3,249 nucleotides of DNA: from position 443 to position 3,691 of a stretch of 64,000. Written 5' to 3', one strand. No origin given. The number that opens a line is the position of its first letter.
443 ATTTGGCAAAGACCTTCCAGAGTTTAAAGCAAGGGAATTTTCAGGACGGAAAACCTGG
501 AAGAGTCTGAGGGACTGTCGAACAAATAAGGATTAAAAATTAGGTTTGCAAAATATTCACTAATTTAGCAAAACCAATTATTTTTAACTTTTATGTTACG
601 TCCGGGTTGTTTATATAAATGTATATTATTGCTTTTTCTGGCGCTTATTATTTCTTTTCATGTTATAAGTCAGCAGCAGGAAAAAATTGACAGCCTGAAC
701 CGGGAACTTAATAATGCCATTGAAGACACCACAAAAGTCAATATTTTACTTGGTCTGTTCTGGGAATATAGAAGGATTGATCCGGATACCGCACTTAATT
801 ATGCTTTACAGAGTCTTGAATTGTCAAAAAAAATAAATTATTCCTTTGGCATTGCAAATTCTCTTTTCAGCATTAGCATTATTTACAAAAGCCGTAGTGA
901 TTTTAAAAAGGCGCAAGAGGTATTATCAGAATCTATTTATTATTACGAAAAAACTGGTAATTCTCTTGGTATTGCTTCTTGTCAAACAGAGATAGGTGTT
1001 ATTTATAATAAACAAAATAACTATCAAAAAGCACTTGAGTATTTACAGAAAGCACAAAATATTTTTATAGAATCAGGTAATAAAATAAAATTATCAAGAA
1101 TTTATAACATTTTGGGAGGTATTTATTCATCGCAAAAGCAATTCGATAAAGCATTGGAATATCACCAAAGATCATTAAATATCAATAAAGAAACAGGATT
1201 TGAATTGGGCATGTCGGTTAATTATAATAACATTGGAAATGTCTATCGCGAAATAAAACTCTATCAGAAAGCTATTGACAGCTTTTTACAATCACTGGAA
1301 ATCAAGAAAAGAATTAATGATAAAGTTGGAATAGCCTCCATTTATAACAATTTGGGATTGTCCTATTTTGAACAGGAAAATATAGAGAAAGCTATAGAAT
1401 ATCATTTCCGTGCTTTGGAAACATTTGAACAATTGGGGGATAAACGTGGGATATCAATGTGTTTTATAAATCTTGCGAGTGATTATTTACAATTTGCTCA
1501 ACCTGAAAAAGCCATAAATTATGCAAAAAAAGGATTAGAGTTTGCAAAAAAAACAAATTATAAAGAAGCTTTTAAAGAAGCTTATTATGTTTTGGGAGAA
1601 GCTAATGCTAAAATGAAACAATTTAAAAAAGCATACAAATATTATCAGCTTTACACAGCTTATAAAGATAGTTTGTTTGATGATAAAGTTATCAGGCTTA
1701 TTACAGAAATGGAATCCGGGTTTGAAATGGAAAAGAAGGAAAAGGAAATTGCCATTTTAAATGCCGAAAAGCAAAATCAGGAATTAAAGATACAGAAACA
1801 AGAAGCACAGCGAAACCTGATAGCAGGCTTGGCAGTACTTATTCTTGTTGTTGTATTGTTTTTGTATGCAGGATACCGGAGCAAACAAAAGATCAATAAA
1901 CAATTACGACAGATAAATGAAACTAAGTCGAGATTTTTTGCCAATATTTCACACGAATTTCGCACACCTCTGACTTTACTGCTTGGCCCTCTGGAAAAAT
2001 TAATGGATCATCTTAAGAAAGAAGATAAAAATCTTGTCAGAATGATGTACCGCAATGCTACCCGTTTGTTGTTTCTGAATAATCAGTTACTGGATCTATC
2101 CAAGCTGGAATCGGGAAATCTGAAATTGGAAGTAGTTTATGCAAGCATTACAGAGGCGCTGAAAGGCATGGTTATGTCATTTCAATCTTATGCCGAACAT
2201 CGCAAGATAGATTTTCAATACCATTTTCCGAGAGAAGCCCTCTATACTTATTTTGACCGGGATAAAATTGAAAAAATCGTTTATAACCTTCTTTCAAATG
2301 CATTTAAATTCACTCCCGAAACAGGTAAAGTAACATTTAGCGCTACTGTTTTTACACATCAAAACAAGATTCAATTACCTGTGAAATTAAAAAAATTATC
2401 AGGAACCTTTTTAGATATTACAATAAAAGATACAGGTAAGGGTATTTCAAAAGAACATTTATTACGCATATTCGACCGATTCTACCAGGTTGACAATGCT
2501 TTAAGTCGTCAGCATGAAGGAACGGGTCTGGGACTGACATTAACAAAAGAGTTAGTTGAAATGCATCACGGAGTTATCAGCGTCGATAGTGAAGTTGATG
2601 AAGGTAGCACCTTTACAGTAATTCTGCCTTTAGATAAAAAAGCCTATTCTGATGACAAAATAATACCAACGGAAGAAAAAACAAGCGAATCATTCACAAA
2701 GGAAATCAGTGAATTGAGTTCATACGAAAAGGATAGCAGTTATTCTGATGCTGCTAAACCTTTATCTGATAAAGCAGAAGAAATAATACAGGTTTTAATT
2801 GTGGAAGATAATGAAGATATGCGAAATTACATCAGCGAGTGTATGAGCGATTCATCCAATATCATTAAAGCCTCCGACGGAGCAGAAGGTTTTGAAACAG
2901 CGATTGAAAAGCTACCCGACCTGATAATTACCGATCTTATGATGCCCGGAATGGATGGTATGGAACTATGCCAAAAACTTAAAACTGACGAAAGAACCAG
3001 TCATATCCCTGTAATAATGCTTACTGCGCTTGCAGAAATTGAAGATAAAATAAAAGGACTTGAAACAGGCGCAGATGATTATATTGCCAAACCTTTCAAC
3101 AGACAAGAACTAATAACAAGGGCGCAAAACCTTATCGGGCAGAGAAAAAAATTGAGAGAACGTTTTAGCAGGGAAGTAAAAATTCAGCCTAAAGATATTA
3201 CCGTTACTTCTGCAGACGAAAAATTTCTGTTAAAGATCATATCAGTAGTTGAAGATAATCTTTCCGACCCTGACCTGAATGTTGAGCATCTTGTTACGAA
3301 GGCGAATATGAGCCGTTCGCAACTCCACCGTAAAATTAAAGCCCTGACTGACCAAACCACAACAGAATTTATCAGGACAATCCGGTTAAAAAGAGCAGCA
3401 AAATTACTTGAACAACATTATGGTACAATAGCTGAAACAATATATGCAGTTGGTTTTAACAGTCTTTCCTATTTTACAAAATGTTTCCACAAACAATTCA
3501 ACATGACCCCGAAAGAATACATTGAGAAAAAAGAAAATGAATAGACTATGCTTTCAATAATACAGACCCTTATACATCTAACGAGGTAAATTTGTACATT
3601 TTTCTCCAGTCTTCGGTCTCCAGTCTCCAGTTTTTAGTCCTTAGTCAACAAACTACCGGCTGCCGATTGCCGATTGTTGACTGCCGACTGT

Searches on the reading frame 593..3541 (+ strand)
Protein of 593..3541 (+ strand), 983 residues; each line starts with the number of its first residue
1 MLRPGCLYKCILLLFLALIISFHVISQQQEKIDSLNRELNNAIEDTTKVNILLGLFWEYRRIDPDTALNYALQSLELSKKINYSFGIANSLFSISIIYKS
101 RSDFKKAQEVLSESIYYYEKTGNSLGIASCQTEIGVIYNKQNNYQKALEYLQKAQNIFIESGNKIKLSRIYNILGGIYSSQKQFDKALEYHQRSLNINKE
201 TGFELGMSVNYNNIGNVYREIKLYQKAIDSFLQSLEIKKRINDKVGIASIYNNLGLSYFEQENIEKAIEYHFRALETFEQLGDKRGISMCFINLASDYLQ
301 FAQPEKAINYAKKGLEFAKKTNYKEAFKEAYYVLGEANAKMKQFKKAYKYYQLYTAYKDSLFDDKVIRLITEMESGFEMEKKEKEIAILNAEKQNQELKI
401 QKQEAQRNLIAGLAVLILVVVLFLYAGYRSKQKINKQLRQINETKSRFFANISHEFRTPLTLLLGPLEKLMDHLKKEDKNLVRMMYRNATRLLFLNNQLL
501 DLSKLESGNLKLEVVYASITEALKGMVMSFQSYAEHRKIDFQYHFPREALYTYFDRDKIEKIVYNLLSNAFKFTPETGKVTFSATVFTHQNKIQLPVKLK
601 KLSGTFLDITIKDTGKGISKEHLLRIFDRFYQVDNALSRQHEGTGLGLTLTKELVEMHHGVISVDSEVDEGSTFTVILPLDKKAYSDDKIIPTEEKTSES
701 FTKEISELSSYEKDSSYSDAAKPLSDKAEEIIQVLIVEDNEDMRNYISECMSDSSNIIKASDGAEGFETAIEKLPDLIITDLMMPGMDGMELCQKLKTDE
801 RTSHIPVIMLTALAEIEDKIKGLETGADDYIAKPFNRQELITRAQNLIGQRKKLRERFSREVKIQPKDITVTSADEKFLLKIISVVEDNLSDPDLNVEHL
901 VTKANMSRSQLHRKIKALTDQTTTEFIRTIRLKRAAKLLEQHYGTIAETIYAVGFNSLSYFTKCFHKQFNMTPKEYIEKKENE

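Call 17: search_protein_families(library=pfam, proteins=[window:593-3541:+], max_evalue=0.001)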
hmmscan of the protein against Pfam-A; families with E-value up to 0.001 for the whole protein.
window:593-3541:+ (983 aa): 16 families
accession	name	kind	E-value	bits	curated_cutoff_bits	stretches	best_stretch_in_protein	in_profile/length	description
PF13424.12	TPR_12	-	1.9e-49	166.2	30.1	4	247-320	2-77/77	Tetratricopeptide repeat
PF00072.30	Response_reg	-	3.5e-28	98.4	30.2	1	734-844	1-110/111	Response regulator receiver domain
PF00515.34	TPR_1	-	2.8e-27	93.8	27.8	4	248-276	1-29/34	Tetratricopeptide repeat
PF02518.31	HATPase_c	-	1e-25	90.7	26.4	1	555-681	2-110/111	Histidine kinase-, DNA gyrase B-, and HSP90-like ATPase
PF13374.12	TPR_10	-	2.9e-21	75.2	27.5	0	248-280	2-34/42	Tetratricopeptide repeat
PF12833.13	HTH_18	-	3.7e-20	72.4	33.6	1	901-978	2-79/80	Helix-turn-helix domain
PF07719.23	TPR_2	-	4.2e-18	64.3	27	0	248-270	1-23/34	Tetratricopeptide repeat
PF13181.12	TPR_8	-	2.3e-17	62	25.7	0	211-239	4-32/34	Tetratricopeptide repeat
PF00512.31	HisKA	-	5.8e-16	58.7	26.9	1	445-508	2-66/66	His Kinase A (phospho-acceptor) domain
PF00165.29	HTH_AraC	-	3.4e-13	49.8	26.6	1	945-977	10-41/42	Bacterial regulatory helix-turn-helix proteins, AraC family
PF13176.12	TPR_7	-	5.2e-13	48.4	27.9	0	174-200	5-31/36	Tetratricopeptide repeat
PF17874.7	TPR_MalT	-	3e-07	30.5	45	1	63-200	16-154/336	MalT-like TPR region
PF13428.12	TPR_14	-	1e-06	29.3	23.5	0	329-355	2-28/44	Tetratricopeptide repeat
PF13432.12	TPR_16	-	7.6e-06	26.7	32.7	0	248-275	31-57/65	Tetratricopeptide repeat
PF13174.12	TPR_6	-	0.00011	23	26.3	0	134-155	6-27/33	Tetratricopeptide repeat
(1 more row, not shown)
